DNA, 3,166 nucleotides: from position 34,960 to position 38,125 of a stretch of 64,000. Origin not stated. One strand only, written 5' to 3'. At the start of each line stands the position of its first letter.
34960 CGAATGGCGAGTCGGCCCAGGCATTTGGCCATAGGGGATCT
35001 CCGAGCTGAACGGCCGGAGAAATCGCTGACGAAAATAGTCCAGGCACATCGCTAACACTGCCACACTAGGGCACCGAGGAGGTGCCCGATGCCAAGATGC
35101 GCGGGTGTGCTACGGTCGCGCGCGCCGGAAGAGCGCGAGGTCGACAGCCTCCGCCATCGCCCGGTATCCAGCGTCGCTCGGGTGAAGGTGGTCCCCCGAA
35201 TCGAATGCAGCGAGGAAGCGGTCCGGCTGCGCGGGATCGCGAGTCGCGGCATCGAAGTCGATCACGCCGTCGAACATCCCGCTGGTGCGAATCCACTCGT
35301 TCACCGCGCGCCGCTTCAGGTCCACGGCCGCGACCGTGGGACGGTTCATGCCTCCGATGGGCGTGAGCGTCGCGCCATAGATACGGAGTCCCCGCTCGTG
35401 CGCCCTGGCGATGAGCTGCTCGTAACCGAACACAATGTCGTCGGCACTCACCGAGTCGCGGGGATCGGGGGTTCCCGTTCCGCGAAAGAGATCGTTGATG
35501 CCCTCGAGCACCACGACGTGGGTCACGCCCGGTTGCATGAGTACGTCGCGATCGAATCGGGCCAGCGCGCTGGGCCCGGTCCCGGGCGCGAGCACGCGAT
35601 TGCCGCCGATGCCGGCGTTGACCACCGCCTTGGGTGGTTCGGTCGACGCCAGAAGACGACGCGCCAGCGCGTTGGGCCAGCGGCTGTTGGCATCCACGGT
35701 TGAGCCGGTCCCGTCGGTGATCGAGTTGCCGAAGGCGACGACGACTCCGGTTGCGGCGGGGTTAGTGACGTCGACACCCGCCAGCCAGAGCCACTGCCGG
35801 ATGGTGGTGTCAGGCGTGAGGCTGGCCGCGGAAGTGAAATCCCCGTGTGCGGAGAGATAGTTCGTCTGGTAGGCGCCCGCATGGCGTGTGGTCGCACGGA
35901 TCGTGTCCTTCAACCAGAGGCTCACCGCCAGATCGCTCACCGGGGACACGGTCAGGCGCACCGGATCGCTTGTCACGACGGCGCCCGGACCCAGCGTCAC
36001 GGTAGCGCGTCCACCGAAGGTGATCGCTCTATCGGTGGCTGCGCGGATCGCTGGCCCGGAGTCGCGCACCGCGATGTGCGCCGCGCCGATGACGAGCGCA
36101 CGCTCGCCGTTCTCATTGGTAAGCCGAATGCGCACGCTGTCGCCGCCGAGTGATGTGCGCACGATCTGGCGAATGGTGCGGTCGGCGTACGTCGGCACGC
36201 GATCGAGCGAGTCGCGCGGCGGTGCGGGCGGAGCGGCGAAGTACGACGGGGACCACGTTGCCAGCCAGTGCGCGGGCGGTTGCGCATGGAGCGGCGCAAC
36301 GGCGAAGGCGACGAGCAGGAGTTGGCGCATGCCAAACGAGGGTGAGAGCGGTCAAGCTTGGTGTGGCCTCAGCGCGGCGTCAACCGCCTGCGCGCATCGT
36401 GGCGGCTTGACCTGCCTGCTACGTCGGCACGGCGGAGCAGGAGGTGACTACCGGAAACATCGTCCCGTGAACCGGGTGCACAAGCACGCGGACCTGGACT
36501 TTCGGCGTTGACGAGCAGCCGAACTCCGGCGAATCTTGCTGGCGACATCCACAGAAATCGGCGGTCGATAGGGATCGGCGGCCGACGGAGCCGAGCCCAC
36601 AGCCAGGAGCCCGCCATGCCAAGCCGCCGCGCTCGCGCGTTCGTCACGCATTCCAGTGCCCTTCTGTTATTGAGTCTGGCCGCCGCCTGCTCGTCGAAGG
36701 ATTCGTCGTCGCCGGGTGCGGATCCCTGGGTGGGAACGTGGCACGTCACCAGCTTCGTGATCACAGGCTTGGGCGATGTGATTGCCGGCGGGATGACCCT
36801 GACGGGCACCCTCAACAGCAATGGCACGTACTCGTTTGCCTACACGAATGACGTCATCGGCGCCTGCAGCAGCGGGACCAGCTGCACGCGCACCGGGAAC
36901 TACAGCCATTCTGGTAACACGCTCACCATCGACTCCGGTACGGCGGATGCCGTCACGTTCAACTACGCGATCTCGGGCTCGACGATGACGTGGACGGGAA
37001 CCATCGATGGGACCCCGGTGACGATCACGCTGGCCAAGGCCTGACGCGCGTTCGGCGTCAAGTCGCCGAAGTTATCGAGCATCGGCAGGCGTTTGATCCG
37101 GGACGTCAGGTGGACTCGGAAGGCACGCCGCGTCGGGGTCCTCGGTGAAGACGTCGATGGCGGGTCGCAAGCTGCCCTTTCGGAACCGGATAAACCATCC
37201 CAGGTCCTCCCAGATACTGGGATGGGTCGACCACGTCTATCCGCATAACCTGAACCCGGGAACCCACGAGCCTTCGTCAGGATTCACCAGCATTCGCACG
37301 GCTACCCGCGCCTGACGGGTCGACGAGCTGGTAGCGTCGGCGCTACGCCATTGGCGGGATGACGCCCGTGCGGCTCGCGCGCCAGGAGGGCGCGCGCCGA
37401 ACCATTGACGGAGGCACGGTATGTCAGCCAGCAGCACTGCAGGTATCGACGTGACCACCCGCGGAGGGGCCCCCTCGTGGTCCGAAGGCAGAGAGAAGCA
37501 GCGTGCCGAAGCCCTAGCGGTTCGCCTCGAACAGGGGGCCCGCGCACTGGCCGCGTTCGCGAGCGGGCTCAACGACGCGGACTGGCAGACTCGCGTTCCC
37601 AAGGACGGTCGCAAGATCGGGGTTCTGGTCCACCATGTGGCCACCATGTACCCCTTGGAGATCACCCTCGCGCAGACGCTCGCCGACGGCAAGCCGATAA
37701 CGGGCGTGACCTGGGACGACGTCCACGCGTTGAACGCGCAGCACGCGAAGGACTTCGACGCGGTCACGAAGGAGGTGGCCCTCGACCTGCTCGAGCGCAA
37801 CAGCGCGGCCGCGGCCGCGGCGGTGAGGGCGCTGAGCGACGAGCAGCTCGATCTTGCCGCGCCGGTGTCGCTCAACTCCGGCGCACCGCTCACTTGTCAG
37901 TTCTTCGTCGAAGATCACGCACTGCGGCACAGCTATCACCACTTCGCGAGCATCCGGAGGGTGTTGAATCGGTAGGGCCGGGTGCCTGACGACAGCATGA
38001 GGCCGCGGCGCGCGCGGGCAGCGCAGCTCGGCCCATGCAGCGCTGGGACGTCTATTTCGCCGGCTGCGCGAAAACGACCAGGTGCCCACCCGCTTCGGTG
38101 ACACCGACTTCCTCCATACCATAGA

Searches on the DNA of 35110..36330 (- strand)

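Call 46: search_with_rna_model(model_id=R1, sources=[L066, L067, L068, L069, L070, L071, L072, L073, L074, L075, L076, L077, L078, L079, L080, L081, L082, L083, L084, L085, L086, L102, L116, L131], max_evalue=0.1)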
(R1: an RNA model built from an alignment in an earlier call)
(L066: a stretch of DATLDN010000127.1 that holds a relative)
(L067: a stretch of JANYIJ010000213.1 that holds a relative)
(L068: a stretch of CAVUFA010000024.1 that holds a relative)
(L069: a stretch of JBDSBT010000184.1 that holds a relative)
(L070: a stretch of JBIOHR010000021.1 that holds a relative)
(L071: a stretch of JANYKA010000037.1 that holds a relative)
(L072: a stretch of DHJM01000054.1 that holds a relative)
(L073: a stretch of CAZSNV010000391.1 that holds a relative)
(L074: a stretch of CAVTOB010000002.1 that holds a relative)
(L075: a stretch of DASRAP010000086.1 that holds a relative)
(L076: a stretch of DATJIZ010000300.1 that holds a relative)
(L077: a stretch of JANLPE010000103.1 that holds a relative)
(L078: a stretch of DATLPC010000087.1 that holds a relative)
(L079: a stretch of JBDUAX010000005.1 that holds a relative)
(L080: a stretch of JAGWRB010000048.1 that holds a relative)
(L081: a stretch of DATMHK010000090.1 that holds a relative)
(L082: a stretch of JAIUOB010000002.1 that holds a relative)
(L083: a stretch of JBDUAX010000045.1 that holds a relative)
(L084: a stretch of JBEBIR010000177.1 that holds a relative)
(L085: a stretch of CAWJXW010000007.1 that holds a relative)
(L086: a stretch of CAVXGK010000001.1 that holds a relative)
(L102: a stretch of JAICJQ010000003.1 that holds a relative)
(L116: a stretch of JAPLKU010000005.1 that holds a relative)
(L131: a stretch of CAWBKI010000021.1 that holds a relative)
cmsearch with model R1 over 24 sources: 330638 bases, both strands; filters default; matches with E-value up to 0.1: 4.
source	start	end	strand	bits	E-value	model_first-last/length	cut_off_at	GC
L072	1080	1177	+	32.9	3.2e-05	1-72/72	no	0.57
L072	3110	3207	+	30.5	0.00013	1-72/72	no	0.51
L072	4488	4579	+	22.3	0.016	1-71/72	3'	0.6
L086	8824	8893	-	19.4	0.085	1-72/72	no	0.71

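Call 52: search_with_rna_model(model_id=R1, source=L072, max_evalue=1, filters=off, show_alignments=4)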
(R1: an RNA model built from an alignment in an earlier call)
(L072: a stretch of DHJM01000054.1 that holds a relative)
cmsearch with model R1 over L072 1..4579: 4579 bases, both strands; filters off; matches with E-value up to 1: 9.
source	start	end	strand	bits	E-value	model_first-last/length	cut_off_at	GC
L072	1080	1177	+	32.9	4.4e-07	1-72/72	no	0.57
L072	3110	3207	+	30.7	1.6e-06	1-72/72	no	0.51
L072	4489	4579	+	17.3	0.0038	2-71/72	no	0.59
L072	1080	1177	-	15.8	0.0093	1-72/72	no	0.57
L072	1026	1065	-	11.2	0.14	1-72/72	no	0.68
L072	1026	1065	+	10.6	0.2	1-72/72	no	0.68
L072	3110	3207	-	10.1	0.26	1-72/72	no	0.51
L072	4488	4573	-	8.2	0.77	1-72/72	no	0.6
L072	3374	3446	-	8.1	0.82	1-72/72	no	0.64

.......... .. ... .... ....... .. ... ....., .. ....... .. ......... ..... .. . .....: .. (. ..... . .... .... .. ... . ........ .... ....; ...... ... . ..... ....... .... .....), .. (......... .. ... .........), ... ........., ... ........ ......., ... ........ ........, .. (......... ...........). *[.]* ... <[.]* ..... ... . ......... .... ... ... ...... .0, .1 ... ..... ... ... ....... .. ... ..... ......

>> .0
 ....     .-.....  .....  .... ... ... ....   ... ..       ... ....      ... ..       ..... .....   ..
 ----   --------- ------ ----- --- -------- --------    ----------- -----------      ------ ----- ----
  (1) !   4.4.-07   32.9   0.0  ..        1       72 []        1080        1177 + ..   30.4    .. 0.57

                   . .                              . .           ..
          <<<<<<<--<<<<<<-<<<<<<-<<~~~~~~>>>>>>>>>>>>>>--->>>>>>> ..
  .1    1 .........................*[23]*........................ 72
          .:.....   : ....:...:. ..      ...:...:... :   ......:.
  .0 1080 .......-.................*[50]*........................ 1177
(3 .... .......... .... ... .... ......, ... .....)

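Call 53: search_with_rna_model(model_id=R1, sources=[L002, L003, L072, L008, L009, L011, L012, L013, L015, L017, L022, L025, L045], max_evalue=0.0005, make_alignment=true)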
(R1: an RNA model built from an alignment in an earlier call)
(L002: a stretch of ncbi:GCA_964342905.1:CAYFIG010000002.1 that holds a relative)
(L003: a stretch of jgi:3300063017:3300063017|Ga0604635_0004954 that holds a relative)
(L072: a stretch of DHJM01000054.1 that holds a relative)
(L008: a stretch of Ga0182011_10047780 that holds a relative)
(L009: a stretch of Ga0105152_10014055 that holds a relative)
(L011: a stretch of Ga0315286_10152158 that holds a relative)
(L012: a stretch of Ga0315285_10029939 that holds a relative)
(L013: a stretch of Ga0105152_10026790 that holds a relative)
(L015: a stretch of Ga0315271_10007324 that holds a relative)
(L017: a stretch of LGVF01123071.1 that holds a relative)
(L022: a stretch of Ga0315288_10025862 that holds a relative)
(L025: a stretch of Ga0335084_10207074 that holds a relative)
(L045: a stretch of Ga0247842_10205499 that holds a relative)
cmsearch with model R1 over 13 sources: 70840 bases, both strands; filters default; matches with E-value up to 0.0005: 29.
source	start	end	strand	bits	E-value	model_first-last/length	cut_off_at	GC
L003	12962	13035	+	78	2.6e-17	1-72/72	no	0.66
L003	5195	5267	+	76.2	7.4e-17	1-72/72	no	0.67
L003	10415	10487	+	75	1.5e-16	1-72/72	no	0.64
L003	13680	13753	+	68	9.3e-15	1-72/72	no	0.62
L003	8766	8844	+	65.9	3.1e-14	1-72/72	no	0.7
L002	6329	6400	+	65.9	3.1e-14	1-72/72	no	0.68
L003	11573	11644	+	63.9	9.7e-14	1-72/72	no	0.69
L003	14684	14755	+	63.6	1.2e-13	1-72/72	no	0.65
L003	11014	11095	+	62.5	2.2e-13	1-72/72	no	0.72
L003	4168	4238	+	62.1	2.9e-13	1-72/72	no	0.72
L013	638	713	+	57.9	3.3e-12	1-72/72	no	0.7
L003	9439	9521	+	55.2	1.6e-11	1-72/72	no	0.66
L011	122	181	+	46.4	2.7e-09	1-72/72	no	0.63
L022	3153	3243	+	44.5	8.1e-09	1-72/72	no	0.59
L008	2104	2199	+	42.4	2.7e-08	1-72/72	no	0.66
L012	2150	2219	+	41.7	4.1e-08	1-72/72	no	0.63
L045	324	385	+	41.6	4.3e-08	1-72/72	no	0.63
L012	4394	4489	+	40.9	6.5e-08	1-72/72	no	0.6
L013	220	279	+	34.9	2.1e-06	1-72/72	no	0.67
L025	553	621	+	34.8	2.3e-06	1-72/72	no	0.7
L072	1080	1177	+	32.9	6.9e-06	1-72/72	no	0.57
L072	3110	3207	+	30.5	2.7e-05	1-72/72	no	0.51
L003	4168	4238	-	30.5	2.8e-05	1-72/72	no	0.72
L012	2009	2066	+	30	3.8e-05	1-72/72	no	0.74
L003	12313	12406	+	29.3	5.4e-05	1-72/72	no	0.66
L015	2965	3058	+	29.3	5.6e-05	1-72/72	no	0.54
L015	289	410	+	28.5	8.6e-05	1-72/72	no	0.61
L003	12962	13035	-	26.1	0.00036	1-72/72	no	0.66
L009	599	691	+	26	0.00039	1-72/72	no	0.63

Alignment A3: 29 matches aligned to the model, 156 columns, each read 5' to 3' on its own strand. Consensus structure (alignment columns), stored with it:
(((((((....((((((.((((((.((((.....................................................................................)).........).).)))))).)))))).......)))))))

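Call 54: search_with_rna_model(model_id=R1, sources=[L002, L003, L072, L008, L009, L011, L012, L013, L015, L017, L022, L025, L045], max_evalue=0.0000275, make_alignment=true)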
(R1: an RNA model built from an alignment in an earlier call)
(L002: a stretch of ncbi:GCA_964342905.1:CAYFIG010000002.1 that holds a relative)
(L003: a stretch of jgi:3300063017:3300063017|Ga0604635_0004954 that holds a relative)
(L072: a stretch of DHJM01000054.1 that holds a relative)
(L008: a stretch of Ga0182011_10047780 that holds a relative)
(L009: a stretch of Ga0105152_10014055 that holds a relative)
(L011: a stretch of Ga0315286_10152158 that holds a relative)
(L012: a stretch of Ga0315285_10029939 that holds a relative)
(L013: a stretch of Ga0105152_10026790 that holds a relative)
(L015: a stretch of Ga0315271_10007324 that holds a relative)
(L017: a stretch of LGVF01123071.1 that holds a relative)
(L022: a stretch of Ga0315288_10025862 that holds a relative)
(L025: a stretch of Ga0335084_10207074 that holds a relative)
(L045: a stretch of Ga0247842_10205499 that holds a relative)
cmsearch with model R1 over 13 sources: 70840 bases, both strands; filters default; matches with E-value up to 0.0000275: 22.
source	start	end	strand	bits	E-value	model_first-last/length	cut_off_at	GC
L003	12962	13035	+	78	2.6e-17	1-72/72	no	0.66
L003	5195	5267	+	76.2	7.4e-17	1-72/72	no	0.67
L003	10415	10487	+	75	1.5e-16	1-72/72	no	0.64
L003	13680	13753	+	68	9.3e-15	1-72/72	no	0.62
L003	8766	8844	+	65.9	3.1e-14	1-72/72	no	0.7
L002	6329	6400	+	65.9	3.1e-14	1-72/72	no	0.68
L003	11573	11644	+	63.9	9.7e-14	1-72/72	no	0.69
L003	14684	14755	+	63.6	1.2e-13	1-72/72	no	0.65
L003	11014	11095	+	62.5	2.2e-13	1-72/72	no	0.72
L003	4168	4238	+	62.1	2.9e-13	1-72/72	no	0.72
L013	638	713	+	57.9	3.3e-12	1-72/72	no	0.7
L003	9439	9521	+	55.2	1.6e-11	1-72/72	no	0.66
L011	122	181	+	46.4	2.7e-09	1-72/72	no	0.63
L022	3153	3243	+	44.5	8.1e-09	1-72/72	no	0.59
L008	2104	2199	+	42.4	2.7e-08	1-72/72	no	0.66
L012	2150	2219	+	41.7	4.1e-08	1-72/72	no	0.63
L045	324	385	+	41.6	4.3e-08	1-72/72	no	0.63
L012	4394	4489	+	40.9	6.5e-08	1-72/72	no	0.6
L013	220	279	+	34.9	2.1e-06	1-72/72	no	0.67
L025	553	621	+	34.8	2.3e-06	1-72/72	no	0.7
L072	1080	1177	+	32.9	6.9e-06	1-72/72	no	0.57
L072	3110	3207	+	30.5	2.7e-05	1-72/72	no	0.51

Alignment A4: 22 matches aligned to the model, 140 columns, each read 5' to 3' on its own strand. Consensus structure (alignment columns), stored with it:
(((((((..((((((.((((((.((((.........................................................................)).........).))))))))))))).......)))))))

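Call 55: build_rna_model(alignment_id=A4)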
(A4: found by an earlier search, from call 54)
Model R2 built from alignment A4 (22 sequences, 140 columns); structure: stored with the alignment.
model positions 72; base pairs 23; branch points 0; effective number of sequences 6.9; information 0.783 bits per position. Calibrated on 0.2 Mb of random sequence (short: E-values are rough).
structure used (alignment columns):
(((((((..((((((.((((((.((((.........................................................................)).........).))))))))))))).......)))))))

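Call 57: search_with_rna_model(model_id=R2, source=window, max_evalue=2, filters=off, show_alignments=5)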
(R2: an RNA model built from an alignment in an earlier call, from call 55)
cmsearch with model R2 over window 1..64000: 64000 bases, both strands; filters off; matches with E-value up to 2: 11.
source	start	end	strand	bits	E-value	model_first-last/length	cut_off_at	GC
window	31944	32051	+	35.5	4.1e-06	1-72/72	no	0.66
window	34286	34385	+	33.1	1.5e-05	1-72/72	no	0.62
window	32672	32794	+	24.2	0.0021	1-72/72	no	0.64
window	37984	38048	+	13.8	0.63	1-72/72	no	0.77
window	54691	54732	+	13.7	0.66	1-72/72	no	0.69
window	54691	54732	-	12.6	1.2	1-72/72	no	0.69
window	16317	16390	-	12.3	1.4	1-72/72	no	0.74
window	33470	33579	+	12.3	1.4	1-72/72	no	0.65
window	19882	19976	-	12.2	1.5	1-72/72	no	0.71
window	8333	8383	+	12.1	1.6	1-72/72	no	0.67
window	21825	21858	+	12.1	1.6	1-72/72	no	0.65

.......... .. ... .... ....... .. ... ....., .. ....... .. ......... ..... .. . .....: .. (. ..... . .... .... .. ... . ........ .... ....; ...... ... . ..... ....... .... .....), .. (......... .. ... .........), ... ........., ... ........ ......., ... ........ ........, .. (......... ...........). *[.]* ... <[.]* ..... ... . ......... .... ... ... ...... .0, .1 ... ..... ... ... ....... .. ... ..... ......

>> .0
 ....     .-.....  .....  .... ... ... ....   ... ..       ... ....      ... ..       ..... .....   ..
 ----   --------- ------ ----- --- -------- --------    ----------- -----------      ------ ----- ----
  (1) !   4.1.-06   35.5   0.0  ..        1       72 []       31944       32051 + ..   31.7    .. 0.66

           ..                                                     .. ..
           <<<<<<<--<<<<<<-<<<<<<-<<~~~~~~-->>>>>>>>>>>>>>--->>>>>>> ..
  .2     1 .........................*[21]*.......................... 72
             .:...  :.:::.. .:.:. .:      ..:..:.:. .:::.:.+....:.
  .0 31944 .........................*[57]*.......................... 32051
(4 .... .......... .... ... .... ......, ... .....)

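Call 65: search_with_rna_model(model_id=R2, sources=[L137, L138], max_evalue=2, filters=off, show_alignments=4)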
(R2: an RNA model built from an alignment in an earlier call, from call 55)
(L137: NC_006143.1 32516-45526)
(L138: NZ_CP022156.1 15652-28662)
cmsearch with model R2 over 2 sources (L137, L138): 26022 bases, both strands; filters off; matches with E-value up to 2: 5.
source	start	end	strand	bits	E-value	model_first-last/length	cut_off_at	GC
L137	5003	5062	-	47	2.9e-09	1-72/72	no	0.58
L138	5229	5288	-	45.1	8.5e-09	1-72/72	no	0.57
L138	4691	4789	-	13.5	0.31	1-72/72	no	0.64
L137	5003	5062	+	12.5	0.52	1-72/72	no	0.58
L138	5229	5288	+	11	1.2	1-72/72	no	0.57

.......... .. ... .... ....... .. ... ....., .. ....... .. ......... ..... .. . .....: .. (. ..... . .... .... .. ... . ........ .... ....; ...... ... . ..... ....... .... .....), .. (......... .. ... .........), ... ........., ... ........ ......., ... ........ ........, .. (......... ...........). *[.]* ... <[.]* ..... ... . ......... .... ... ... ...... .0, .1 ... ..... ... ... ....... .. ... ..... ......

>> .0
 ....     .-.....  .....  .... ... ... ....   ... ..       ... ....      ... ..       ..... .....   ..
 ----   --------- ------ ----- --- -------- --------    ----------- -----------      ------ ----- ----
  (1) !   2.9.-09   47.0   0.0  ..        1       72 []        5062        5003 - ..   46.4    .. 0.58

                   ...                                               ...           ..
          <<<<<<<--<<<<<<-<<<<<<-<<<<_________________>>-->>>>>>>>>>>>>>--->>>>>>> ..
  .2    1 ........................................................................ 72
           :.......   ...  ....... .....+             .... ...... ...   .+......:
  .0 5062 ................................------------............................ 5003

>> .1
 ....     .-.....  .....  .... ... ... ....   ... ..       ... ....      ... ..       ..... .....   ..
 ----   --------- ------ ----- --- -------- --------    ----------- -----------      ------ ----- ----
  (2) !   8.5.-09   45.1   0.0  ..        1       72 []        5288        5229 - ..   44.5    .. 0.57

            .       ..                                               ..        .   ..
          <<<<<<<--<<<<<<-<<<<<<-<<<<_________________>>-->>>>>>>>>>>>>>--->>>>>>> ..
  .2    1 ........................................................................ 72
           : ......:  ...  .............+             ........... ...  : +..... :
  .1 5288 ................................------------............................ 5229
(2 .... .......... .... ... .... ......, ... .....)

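Call 69: search_with_rna_model(model_id=R2, sources=[L066, L067, L069, L070, L071, L068], max_evalue=1, filters=off)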
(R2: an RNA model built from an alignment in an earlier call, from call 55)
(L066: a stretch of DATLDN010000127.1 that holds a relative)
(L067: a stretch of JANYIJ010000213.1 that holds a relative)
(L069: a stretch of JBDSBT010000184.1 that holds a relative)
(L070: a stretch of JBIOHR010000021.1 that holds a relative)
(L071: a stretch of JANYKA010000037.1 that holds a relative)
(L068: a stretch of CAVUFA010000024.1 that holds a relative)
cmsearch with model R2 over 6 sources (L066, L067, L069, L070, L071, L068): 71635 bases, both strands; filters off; matches with E-value up to 1: 5.
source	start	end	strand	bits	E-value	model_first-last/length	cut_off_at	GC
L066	15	85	-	18.2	0.062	1-72/72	no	0.61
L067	4194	4263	+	16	0.21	1-72/72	no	0.7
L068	1796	1853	-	14.6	0.46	1-72/72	no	0.76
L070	1422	1471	-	14.1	0.58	1-72/72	no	0.74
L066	2590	2628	-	13.3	0.94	14-58/72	no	0.79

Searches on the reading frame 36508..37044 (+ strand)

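Call 61: search_protein_families(library=pfam, proteins=[window:36508-37044:+], max_evalue=0.01)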
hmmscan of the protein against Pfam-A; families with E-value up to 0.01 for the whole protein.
window:36508-37044:+ (178 aa): 1 family
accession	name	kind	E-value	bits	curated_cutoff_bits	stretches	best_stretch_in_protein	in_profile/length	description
PF13648.12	Lipocalin_4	-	3.9e-06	28.1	22.4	1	75-162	2-89/89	Lipocalin-like domain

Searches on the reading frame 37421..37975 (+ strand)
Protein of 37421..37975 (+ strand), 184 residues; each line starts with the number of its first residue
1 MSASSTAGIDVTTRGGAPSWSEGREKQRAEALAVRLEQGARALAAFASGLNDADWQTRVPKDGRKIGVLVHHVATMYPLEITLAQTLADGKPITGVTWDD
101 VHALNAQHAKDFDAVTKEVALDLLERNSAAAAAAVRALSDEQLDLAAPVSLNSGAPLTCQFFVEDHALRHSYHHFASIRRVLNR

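Call 61: search_protein_families(library=pfam, proteins=[window:37421-37975:+], max_evalue=0.01)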
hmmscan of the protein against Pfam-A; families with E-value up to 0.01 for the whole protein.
window:37421-37975:+ (184 aa): 3 families
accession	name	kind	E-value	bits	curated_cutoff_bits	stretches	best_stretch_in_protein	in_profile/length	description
PF12867.12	DinB_2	-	1e-07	32.9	24.8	1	36-177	2-127/128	DinB superfamily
PF04978.18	MST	-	9.1e-06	26.6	27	1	36-150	6-112/149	Mycothiol-S-transferase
PF11716.13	MDMPI_N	-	1.4e-05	26.3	24.2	1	37-144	2-109/140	Mycothiol maleylpyruvate isomerase N-terminal domain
